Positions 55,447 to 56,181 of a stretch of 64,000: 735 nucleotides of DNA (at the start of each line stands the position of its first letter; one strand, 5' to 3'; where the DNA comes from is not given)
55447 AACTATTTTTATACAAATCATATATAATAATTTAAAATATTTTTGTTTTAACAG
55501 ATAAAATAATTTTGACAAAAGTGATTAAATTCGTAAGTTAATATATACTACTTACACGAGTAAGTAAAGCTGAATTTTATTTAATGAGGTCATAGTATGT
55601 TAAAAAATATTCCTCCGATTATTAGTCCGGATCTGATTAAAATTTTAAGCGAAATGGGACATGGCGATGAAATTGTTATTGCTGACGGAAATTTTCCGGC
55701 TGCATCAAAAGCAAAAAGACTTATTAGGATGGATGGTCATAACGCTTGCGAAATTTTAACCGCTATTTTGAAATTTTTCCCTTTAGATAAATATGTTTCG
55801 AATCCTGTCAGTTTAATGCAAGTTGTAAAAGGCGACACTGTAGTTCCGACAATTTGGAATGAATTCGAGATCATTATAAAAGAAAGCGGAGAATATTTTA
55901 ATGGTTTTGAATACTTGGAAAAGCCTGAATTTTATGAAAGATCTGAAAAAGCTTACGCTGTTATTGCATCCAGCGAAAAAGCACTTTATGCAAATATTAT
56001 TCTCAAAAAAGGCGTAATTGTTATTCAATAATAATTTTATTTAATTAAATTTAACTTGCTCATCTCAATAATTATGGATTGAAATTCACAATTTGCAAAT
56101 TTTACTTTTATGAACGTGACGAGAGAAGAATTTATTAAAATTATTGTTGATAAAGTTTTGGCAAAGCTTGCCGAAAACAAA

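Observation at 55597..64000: Fucose/rhamnose-type microcompartment operon with a single shell gene and no visible vertex protein or phosphotransacylase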

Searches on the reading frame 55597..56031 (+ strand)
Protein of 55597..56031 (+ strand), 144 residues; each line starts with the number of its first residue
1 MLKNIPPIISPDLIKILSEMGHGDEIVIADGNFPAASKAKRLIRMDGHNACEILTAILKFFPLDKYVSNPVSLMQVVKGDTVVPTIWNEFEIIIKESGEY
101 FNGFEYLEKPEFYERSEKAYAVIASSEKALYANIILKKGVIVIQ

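Call 3: search_protein_families(library=pfam, proteins=[window:55597-56031:+], max_evalue=0.01)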
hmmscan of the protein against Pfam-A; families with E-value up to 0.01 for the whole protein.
window:55597-56031:+ (144 aa): 1 family
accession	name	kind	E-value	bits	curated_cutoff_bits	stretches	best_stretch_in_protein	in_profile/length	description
PF05025.18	RbsD_FucU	-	3.3e-42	144.6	25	1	3-141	1-138/138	RbsD / FucU transport protein family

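Call 6: search_protein_families(library=ncbifam, proteins=[window:55597-56031:+], max_evalue=0.01)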
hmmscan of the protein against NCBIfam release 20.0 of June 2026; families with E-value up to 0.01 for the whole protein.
window:55597-56031:+ (144 aa): 2 families
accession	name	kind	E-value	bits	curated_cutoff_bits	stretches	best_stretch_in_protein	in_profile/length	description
NF011949.0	PRK15420.1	equivalog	8.4e-37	126.3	141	1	1-140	1-138/140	L-fucose mutarotase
NF008761.0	PRK11797.1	equivalog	1.5e-10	41.5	93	1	8-141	6-138/139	D-ribose pyranase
